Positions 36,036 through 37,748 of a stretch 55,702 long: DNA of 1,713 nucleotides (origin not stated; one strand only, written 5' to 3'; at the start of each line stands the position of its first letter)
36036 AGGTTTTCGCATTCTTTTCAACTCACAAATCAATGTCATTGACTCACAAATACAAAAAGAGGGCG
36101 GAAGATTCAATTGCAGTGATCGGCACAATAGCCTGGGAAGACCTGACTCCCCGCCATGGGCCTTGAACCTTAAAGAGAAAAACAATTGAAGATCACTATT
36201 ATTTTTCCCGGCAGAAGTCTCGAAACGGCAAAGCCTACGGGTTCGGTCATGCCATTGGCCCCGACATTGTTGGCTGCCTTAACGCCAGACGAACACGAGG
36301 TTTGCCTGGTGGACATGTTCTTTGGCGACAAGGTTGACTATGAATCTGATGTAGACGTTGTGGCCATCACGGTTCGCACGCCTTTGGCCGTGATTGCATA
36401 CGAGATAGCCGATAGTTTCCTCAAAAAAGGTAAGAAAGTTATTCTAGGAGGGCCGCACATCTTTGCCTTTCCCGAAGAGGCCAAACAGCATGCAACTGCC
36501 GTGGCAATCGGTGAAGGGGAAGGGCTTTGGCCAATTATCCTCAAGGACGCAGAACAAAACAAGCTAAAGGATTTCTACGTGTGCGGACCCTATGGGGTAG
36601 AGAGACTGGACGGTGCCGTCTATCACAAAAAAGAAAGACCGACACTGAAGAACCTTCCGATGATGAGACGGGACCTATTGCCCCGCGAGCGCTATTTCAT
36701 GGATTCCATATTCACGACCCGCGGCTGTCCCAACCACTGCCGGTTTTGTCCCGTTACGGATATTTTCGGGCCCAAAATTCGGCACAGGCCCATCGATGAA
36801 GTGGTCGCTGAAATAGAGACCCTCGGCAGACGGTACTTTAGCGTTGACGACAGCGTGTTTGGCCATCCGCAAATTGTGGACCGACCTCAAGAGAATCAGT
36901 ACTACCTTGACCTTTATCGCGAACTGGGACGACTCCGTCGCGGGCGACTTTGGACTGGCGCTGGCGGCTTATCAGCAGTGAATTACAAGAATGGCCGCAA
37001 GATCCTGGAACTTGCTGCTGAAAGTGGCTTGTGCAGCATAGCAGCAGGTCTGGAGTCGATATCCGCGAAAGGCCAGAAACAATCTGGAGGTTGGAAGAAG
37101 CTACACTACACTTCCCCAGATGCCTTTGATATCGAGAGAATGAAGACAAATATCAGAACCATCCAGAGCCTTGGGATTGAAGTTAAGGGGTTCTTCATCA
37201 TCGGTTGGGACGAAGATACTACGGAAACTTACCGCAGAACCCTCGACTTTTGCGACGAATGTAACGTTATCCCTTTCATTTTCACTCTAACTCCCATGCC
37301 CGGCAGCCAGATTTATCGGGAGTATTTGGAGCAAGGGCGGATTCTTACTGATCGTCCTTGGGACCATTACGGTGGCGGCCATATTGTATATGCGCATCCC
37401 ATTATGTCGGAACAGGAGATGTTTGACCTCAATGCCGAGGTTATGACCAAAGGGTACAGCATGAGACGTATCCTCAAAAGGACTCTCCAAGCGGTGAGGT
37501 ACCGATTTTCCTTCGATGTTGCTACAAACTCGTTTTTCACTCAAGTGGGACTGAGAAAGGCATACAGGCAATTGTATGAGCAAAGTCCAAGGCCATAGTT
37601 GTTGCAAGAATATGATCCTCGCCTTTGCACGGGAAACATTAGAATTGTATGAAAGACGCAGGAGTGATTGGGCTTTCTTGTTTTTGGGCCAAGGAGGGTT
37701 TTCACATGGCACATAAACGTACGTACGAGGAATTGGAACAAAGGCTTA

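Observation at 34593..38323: A 3.7-kb accessory island sits between lpxL and lpxK inside an otherwise contiguous lipid A/Kdo operon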

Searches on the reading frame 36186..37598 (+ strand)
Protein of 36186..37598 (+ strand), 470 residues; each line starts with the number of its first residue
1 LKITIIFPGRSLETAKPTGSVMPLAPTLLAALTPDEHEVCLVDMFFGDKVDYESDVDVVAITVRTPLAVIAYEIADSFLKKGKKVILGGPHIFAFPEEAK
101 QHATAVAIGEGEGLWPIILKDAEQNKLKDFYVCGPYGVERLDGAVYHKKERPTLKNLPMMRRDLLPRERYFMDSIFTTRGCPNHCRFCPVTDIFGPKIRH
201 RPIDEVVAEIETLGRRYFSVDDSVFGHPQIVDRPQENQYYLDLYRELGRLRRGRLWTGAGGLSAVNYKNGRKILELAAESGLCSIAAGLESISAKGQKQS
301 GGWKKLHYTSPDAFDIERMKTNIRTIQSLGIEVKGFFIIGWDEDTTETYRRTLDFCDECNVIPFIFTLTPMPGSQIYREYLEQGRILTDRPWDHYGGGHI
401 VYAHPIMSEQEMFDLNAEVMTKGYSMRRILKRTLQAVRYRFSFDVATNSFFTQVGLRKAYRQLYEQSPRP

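Call 3: search_protein_families(library=pfam, proteins=[window:36186-37598:+], max_evalue=0.01)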
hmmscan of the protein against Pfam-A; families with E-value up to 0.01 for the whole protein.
window:36186-37598:+ (470 aa): 2 families
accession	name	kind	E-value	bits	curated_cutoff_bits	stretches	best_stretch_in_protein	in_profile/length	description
PF04055.27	Radical_SAM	-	7.7e-12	46.1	29.5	1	176-356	2-166/166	Radical SAM superfamily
PF02310.24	B12-binding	-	9.7e-06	25.9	32.1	1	18-113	9-115/121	B12 binding domain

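Call 9: find_encoding_contigs(protein=window:36186-37598:+, flank=10000, max_places=10)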
Protein window:36186-37598:+ (470 aa): no gene with exactly this product is on record in the collection.

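Call 10: find_encoding_contigs(protein=window:36186-37595:+, flank=10000, max_places=10)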
Protein seq(470 aa) (470 aa): no gene with exactly this product is on record in the collection.

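Call 13: find_homologous_proteins(query=window:36186-37598:+, max_evalue=1e-10)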
Query window:36186-37598:+ (470 aa): 967 proteins with E <= 1e-10 among 8000 candidates; the best 120 are listed.
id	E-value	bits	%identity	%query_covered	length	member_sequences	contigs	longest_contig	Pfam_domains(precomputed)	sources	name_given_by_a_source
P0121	0.0e+0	1044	99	96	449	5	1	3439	PF04055.28,PF02310.25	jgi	-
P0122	4.6e-292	987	89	100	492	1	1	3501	PF04055.28,PF02310.25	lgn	-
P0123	1.2e-291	985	87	100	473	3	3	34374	PF04055.28,PF02310.25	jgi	-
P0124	4.3e-291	983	89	100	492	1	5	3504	PF04055.28,PF02310.25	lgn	-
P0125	8.2e-291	982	89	100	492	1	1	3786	PF04055.28,PF02310.25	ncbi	-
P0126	1.1e-290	982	88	100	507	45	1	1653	PF04055.28,PF02310.25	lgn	-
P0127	1.1e-290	982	89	100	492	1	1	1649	PF04055.28,PF02310.25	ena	-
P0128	1.6e-290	982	88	100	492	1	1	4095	PF04055.28,PF02310.25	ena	-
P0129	2.9e-290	981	88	100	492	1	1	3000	PF04055.28,PF02310.25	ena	-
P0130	7.6e-290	979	88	100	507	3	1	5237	PF04055.28,PF02310.25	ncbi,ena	ncbi:MAG: radical SAM protein [Desulfobacteria bacterium]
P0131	3.5e-286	967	87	100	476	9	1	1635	PF04055.28,PF02310.25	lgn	-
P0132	2.9e-283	958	87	100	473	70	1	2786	PF04055.28,PF02310.25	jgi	jgi:radical SAM superfamily enzyme YgiQ (UPF0313 family)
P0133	3.4e-283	957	86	100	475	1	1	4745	PF04055.28,PF02310.25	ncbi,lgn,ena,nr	ncbi:MAG: B12-binding domain-containing radical SAM protein [Desulfobacterales bacterium]|nr:B12-bin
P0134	4.1e-283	957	85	100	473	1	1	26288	PF04055.28,PF02310.25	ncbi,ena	-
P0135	1.0e-282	956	86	100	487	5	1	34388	PF04055.28,PF02310.25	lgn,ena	-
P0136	5.0e-281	950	85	100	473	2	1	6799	PF04055.28,PF02310.25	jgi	jgi:radical SAM superfamily enzyme YgiQ (UPF0313 family)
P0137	5.1e-281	950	85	100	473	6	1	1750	PF04055.28,PF02310.25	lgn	-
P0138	9.2e-280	946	85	100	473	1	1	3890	PF04055.28,PF02310.25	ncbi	-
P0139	2.2e-279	945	85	100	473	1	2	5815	PF04055.28,PF02310.25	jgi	jgi:radical SAM superfamily enzyme YgiQ (UPF0313 family)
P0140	1.9e-278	942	84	100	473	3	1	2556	PF04055.28,PF02310.25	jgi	-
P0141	5.5e-278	940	84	100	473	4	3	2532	PF04055.28,PF02310.25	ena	-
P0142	1.9e-277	938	84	100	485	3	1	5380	PF04055.28,PF02310.25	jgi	-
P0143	2.3e-277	938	85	100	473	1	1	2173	PF04055.28,PF02310.25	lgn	-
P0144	2.7e-277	938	85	100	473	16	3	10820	PF04055.28,PF02310.25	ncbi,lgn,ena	-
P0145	3.3e-276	934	84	99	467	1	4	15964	PF04055.28,PF02310.25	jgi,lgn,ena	-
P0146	1.8e-275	932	84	100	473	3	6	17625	PF04055.28,PF02310.25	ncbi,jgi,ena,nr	ncbi:MAG: B12-binding domain-containing radical SAM protein [Deltaproteobacteria bacterium]|jgi:radi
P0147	4.8e-275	930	85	100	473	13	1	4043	PF04055.28,PF02310.25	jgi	jgi:radical SAM superfamily enzyme YgiQ (UPF0313 family)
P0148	3.1e-274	928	83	100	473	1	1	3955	PF04055.28,PF02310.25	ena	-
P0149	4.2e-274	927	83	100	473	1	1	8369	PF04055.28,PF02310.25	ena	-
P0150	4.5e-274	927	83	100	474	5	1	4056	PF04055.28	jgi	jgi:radical SAM superfamily enzyme YgiQ (UPF0313 family)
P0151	3.8e-273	924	83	100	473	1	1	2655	PF04055.28,PF02310.25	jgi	-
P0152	8.0e-273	923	83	100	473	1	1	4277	PF04055.28,PF02310.25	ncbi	-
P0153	2.8e-272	921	83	100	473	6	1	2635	PF04055.28,PF02310.25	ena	-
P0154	7.4e-272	920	82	100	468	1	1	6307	PF04055.28,PF02310.25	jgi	jgi:radical SAM superfamily enzyme YgiQ (UPF0313 family)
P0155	1.9e-270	915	86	96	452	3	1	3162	PF04055.28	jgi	jgi:radical SAM superfamily enzyme YgiQ (UPF0313 family)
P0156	7.9e-270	913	83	100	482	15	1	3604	PF04055.28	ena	-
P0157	1.9e-267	905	81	100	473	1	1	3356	PF04055.28,PF02310.25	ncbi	-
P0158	6.8e-264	894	80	100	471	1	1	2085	PF04055.28,PF02310.25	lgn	-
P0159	5.6e-263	891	81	100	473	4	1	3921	PF04055.28,PF02310.25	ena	-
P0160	8.0e-263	890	80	100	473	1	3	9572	PF04055.28,PF02310.25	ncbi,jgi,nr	ncbi:MAG: radical SAM protein [Deltaproteobacteria bacterium]|nr:radical SAM protein [Deltaproteobac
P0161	1.1e-262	890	80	100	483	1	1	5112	PF04055.28,PF02310.25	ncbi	-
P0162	1.4e-262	889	80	100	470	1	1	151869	PF04055.28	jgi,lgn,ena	-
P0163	1.5e-262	889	84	95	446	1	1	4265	PF04055.28,PF02310.25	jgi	-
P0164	2.8e-262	888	80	100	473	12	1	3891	PF04055.28,PF02310.25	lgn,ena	-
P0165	3.5e-262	888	80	100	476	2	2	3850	PF04055.28,PF02310.25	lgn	-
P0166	6.7e-262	887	81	100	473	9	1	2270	PF04055.28,PF02310.25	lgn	-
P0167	9.1e-262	887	80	100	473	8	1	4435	PF04055.28,PF02310.25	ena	-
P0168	2.0e-261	886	80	100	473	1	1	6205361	PF04055.28,PF02310.25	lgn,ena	-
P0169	1.3e-260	883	79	100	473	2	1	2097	PF04055.28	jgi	jgi:radical SAM superfamily enzyme YgiQ (UPF0313 family)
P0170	1.7e-260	883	78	100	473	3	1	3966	PF04055.28,PF02310.25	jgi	-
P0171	1.8e-260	882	80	100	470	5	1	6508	PF04055.28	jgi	jgi:radical SAM superfamily enzyme YgiQ (UPF0313 family)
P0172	2.6e-260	882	79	100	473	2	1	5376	PF04055.28,PF02310.25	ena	-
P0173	1.0e-259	880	80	100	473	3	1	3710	PF04055.28,PF02310.25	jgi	jgi:radical SAM superfamily enzyme YgiQ (UPF0313 family)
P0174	2.6e-259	879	79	100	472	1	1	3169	PF04055.28,PF02310.25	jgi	jgi:radical SAM superfamily enzyme YgiQ (UPF0313 family)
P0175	6.5e-259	877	79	100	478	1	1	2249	PF04055.28,PF02310.25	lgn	-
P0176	9.0e-259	877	78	100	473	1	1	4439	PF04055.28,PF02310.25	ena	-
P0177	1.9e-258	876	79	100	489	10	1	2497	PF04055.28,PF02310.25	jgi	jgi:radical SAM superfamily enzyme YgiQ (UPF0313 family)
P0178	2.3e-258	875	79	100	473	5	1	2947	PF04055.28,PF02310.25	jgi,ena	-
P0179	3.8e-258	875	79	100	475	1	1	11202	PF04055.28,PF02310.25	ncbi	-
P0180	2.0e-257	872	78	100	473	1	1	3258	PF04055.28,PF02310.25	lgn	-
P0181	3.5e-257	872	79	100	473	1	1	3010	PF04055.28,PF02310.25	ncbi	-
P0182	4.1e-257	871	78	100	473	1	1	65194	PF04055.28,PF02310.25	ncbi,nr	ncbi:MAG: radical SAM protein [Acidobacteriia bacterium]|nr:radical SAM protein [Terriglobia bacteri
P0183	4.7e-257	871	78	100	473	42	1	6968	PF04055.28,PF02310.25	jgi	jgi:radical SAM superfamily enzyme YgiQ (UPF0313 family)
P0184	1.9e-256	869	77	100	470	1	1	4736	PF04055.28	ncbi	-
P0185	4.0e-256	868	78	100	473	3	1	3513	PF04055.28,PF02310.25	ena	-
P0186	5.4e-256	868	79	100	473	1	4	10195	PF04055.28,PF02310.25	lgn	-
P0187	1.1e-255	867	79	100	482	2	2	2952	PF04055.28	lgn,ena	-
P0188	3.8e-255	865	78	99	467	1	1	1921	PF04055.28,PF02310.25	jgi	jgi:radical SAM superfamily enzyme YgiQ (UPF0313 family)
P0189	4.9e-255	865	78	100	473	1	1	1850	PF04055.28,PF02310.25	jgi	jgi:radical SAM superfamily enzyme YgiQ (UPF0313 family)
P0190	8.1e-255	864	79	99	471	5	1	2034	PF04055.28,PF02310.25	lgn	-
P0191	2.3e-254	862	77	100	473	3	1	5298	PF04055.28,PF02310.25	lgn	-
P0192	3.6e-253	858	77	100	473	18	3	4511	PF04055.28,PF02310.25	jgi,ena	-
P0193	4.6e-253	858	78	100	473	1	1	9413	PF04055.28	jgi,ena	-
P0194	5.3e-253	858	77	100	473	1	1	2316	PF04055.28,PF02310.25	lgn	-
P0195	7.1e-253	857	77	100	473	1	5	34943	PF04055.28,PF02310.25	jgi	jgi:radical SAM superfamily enzyme YgiQ (UPF0313 family)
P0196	1.5e-252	856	78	100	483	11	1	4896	PF04055.28,PF02310.25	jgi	jgi:radical SAM superfamily enzyme YgiQ (UPF0313 family)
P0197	1.9e-252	856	79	99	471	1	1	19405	PF04055.28,PF02310.25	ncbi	-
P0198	2.1e-252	856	78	100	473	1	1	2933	PF04055.28,PF02310.25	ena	-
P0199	5.7e-252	854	78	100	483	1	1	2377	PF04055.28,PF02310.25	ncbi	-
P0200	1.1e-251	854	77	99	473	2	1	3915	PF04055.28,PF02310.25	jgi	-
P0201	1.5e-251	853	76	100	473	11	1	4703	PF04055.28,PF02310.25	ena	-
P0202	3.2e-251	852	77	99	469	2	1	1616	PF04055.28,PF02310.25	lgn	-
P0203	5.2e-251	851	77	100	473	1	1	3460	PF04055.28,PF02310.25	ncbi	-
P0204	8.1e-251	851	78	99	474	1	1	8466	PF04055.28,PF02310.25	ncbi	-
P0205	8.5e-251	851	78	100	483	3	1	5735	PF04055.28,PF02310.25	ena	-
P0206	5.6e-250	848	77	99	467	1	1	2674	PF04055.28,PF02310.25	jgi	jgi:radical SAM superfamily enzyme YgiQ (UPF0313 family)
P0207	7.9e-250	847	77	99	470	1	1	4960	PF04055.28,PF02310.25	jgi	jgi:radical SAM superfamily enzyme YgiQ (UPF0313 family)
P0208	9.1e-250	847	77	100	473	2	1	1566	PF04055.28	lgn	-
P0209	1.1e-249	847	77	100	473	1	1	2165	PF04055.28,PF02310.25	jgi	jgi:radical SAM superfamily enzyme YgiQ (UPF0313 family)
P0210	1.2e-249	847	77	99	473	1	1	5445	PF04055.28,PF02310.25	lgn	-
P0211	2.8e-249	846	78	99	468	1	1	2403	PF04055.28,PF02310.25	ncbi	-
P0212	8.6e-249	844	76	100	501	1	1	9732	PF04055.28,PF02310.25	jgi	jgi:radical SAM superfamily enzyme YgiQ (UPF0313 family)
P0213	6.8e-248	841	76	100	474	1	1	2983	PF04055.28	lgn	-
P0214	1.0e-247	840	77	100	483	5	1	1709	PF04055.28,PF02310.25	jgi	-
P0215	1.8e-247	840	79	96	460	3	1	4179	PF04055.28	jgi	jgi:radical SAM superfamily enzyme YgiQ (UPF0313 family)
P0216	4.7e-247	838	75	99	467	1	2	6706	PF04055.28,PF02310.25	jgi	jgi:radical SAM superfamily enzyme YgiQ (UPF0313 family)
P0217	6.5e-247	838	75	100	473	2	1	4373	PF04055.28,PF02310.25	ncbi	-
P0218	6.7e-247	838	76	99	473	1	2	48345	PF04055.28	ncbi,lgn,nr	ncbi:MAG: hypothetical protein LLG20_04580 [Acidobacteriales bacterium]|nr:hypothetical protein [Ter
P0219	1.6e-246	836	78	96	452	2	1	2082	PF04055.28,PF02310.25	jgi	jgi:radical SAM superfamily enzyme YgiQ (UPF0313 family)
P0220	1.9e-246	836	76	100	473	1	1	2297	PF04055.28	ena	-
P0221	3.1e-246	835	75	99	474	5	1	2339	PF04055.28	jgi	jgi:radical SAM superfamily enzyme YgiQ (UPF0313 family)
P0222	8.0e-246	834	76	99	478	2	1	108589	PF04055.28,PF02310.25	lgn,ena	-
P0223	8.3e-246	834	78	96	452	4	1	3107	PF04055.28,PF02310.25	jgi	-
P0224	8.6e-246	834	75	100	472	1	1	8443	PF04055.28,PF02310.25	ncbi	ncbi:B12-binding domain-containing radical SAM protein [Thermodesulfobacteriota bacterium]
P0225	1.1e-245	834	76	100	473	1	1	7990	PF04055.28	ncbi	-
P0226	1.1e-245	834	76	100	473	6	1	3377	PF04055.28,PF02310.25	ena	-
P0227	1.5e-245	833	78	96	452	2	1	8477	PF04055.28,PF02310.25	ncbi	-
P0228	1.5e-245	833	76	99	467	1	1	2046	PF04055.28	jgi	jgi:radical SAM superfamily enzyme YgiQ (UPF0313 family)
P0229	1.7e-245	833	75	99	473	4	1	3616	PF04055.28,PF02310.25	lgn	-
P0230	2.5e-245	833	76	99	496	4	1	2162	PF04055.28,PF02310.25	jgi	jgi:radical SAM superfamily enzyme YgiQ (UPF0313 family)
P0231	4.0e-245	832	76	100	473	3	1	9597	PF04055.28,PF02310.25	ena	-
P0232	6.2e-245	831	74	100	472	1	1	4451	PF04055.28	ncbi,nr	ncbi:MAG: radical SAM protein [Thermodesulfobacteriota bacterium]|nr:radical SAM protein [Thermodesu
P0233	1.2e-244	830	74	99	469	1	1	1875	PF04055.28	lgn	-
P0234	1.9e-244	830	74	100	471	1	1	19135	PF04055.28,PF02310.25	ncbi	-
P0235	2.3e-244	829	76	100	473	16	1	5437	PF04055.28,PF02310.25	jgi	jgi:radical SAM superfamily enzyme YgiQ (UPF0313 family)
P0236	2.9e-244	829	76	99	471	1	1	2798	PF04055.28,PF02310.25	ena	-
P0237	4.6e-244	828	74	99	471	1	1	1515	PF04055.28,PF02310.25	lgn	-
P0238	8.2e-244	828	73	100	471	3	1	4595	PF04055.28,PF02310.25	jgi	-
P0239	1.1e-243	827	75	100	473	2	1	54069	PF04055.28,PF02310.25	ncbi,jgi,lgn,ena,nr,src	ncbi:MAG TPA: radical SAM protein [Bryobacteraceae bacterium]|nr:radical SAM protein [Bryobacteracea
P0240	1.3e-243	827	74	99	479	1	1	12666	PF04055.28,PF02310.25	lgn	-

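Call 14: find_encoding_contigs(protein=P0121, flank=10000, max_places=5)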
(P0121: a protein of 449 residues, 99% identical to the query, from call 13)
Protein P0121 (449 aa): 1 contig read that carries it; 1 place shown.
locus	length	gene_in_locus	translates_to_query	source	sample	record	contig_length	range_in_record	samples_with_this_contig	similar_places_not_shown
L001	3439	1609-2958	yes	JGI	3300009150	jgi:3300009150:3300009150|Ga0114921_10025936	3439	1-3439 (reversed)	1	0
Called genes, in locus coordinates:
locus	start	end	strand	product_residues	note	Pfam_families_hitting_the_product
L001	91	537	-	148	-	PF01934:HepT-like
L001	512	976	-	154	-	PF18765:Polbeta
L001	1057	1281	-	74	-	-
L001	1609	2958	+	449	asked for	PF02310:B12-binding (faint), PF04055:Radical_SAM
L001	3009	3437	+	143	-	?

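Call 15: find_encoding_contigs(protein=P0123, flank=10000, max_places=5)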
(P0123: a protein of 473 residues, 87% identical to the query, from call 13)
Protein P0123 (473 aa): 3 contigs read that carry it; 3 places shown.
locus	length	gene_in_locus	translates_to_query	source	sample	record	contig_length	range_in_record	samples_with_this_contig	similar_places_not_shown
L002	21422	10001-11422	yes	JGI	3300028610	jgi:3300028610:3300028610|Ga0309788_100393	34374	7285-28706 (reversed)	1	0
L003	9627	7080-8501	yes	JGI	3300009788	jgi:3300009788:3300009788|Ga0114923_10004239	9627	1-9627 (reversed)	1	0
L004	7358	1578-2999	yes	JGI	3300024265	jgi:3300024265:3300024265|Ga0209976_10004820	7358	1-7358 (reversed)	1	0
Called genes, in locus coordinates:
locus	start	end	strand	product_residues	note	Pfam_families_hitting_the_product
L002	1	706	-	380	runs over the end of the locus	PF03349:Toluene_X, PF13505:OMP_b-brl (weak)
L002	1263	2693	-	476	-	PF02934:GatB_N, PF02637:GatB_Yqey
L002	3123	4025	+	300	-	PF02899:Phage_int_SAM_1, PF00589:Phage_integrase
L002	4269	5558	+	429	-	PF00709:Adenylsucc_synt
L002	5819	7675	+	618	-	PF01435:Peptidase_M48, PF23914:TPR_CcmH_CycH (weak), PF13424:TPR_12 (faint), PF13432:TPR_16 (weak), PF00515:TPR_1, PF07719:TPR_2 (weak), PF13181:TPR_8 (weak), PF13414:TPR_11, +4 more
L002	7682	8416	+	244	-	PF01479:S4, PF01728:FtsJ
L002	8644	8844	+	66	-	PF00313:CSD, PF08206:OB_RNB (weak)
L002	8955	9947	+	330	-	PF13623:SurA_N_2, PF13624:SurA_N_3, PF09312:SurA_N, PF13145:Rotamase_2, PF13616:Rotamase_3, PF00639:Rotamase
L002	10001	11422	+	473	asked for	PF02310:B12-binding (weak), PF04055:Radical_SAM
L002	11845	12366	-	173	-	PF01066:CDP-OH_P_transf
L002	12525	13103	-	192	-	PF13511:DUF4124 (weak), PF01464:SLT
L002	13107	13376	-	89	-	-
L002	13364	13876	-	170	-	PF01288:HPPK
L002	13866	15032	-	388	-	PF00155:Aminotran_1_2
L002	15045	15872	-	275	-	PF01678:DAP_epimerase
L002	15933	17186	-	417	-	PF00278:Orn_DAP_Arg_deC, PF02784:Orn_Arg_deC_N, PF01168:Ala_racemase_N (faint)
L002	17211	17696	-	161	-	-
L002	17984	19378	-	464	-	PF00206:Lyase_1, PF14698:ASL_C2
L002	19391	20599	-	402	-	PF00764:Arginosuc_synth, PF20979:Arginosuc_syn_C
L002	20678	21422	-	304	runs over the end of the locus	PF02729:OTCace_N, PF00185:OTCace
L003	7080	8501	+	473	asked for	PF02310:B12-binding (weak), PF04055:Radical_SAM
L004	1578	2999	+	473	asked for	PF02310:B12-binding (weak), PF04055:Radical_SAM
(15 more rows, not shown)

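Call 30: search_protein_families(library=pfam, proteins=[L002:8955-9947:+, L002:11845-12366:-], max_evalue=0.01)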
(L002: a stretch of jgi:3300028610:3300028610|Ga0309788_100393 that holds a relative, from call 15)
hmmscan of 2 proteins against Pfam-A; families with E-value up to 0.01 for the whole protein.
L002:8955-9947:+ (330 aa): 7 families
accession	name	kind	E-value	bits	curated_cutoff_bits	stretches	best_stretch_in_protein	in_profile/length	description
PF00639.27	Rotamase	-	5.3e-30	104.7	21.7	1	186-279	1-96/97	PPIC-type PPIASE domain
PF13616.12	Rotamase_3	-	2e-29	102.9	22.5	1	178-282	12-116/116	PPIC-type PPIASE domain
PF13624.11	SurA_N_3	-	7.8e-17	62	27.2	1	8-148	16-160/162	SurA-like N-terminal domain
PF13145.12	Rotamase_2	-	1.3e-16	62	27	1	160-294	1-121/121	PPIC-type PPIASE domain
PF13623.11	SurA_N_2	-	8.4e-15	55.3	28.5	1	10-117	18-130/145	SurA-like N-terminal domain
PF09312.16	SurA_N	-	6e-09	36.5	30.8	1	36-117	5-84/118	SurA N-terminal domain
PF10139.14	Virul_Fac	-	0.0013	17.4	28.1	1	70-220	564-705/878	Putative bacterial virulence factor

L002:11845-12366:- (173 aa): 1 family
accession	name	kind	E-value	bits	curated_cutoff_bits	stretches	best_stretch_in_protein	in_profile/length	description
PF01066.26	CDP-OH_P_transf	-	5e-39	134.6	22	1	1-157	7-152/152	CDP-alcohol phosphatidyltransferase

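Call 47: search_protein_families(library=ncbifam, proteins=[window:36186-37598:+], max_evalue=0.001)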
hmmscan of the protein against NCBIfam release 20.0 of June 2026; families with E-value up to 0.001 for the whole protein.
window:36186-37598:+ (470 aa): 18 families
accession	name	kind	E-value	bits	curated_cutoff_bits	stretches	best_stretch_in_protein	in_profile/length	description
TIGR04013.1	B12_SAM_MJ_1487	hypoth_equivalog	1.2e-20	73.8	251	1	29-213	17-192/382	TIGR04013 family B12-binding domain/radical SAM domain-containing protein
TIGR04014.1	B12_SAM_MJ_0865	equivalog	1.2e-19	70.5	360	1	55-215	38-203/434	methyl-coenzyme M reductase glutamine C-methyltransferase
TIGR03471.1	HpnJ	equivalog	5.3e-19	68.4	577.6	1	48-424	61-433/472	hopanoid biosynthesis associated radical SAM protein HpnJ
NF050148.1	rSAM_ApyD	equivalog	1.7e-14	53.1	750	1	84-381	105-394/645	RiPP biosynthesis radical SAM protein ApyD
TIGR04072.2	rSAM_ladder_B12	equivalog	2.3e-14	52.9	360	1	82-389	98-381/443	lipid biosynthesis B12-binding/radical SAM protein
NF038361.1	rSAM_Sden_1168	equivalog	4.8e-11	41.9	575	1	165-387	276-480/560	Sden_1168 family B12-binding radical SAM P-methyltransferase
TIGR04367.1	HpnR_B12_rSAM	equivalog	1.3e-09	37.1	650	1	32-391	32-381/490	hopanoid C-3 methylase HpnR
NF045585.1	rSAM_slr0320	equivalog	3e-09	35.9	775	1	81-216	137-279/511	photosystem II high light acclimation radical SAM protein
TIGR02026.1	BchE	equivalog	2.2e-08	33.4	481.35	1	177-424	199-428/497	magnesium-protoporphyrin IX monomethyl ester anaerobic oxidative cyclase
NF033070.1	rSAM_AprD4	equivalog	3.2e-07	29.6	500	1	156-389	172-399/456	AprD4 family radical SAM diol-dehydratase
TIGR04295.1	B12_rSAM_oligo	hypoth_equivalog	7.8e-06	24.8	400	1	177-297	205-309/422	TIGR04295 family B12-binding domain-containing radical SAM protein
TIGR04479.1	bcpD_PhpK_rSAM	subfamily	6.5e-05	21.5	600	0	174-359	243-409/504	PhpK family radical SAM P-methyltransferase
NF033712.0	B12_rSAM_KedN5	subfamily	0.00015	20.2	700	1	80-216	89-239/624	KedN5 family methylcobalamin-dependent radical SAM C-methyltransferase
NF040546.1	rSAM_CUAEP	equivalog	0.00019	20.3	500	1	168-213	167-212/468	CUAEP/CCAEP-tail radical SAM (seleno)protein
TIGR04385.1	B12_rSAM_cofa1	equivalog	0.0002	20.7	450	1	175-258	198-277/438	B12 lower ligand biosynthesis radical SAM protein BzaD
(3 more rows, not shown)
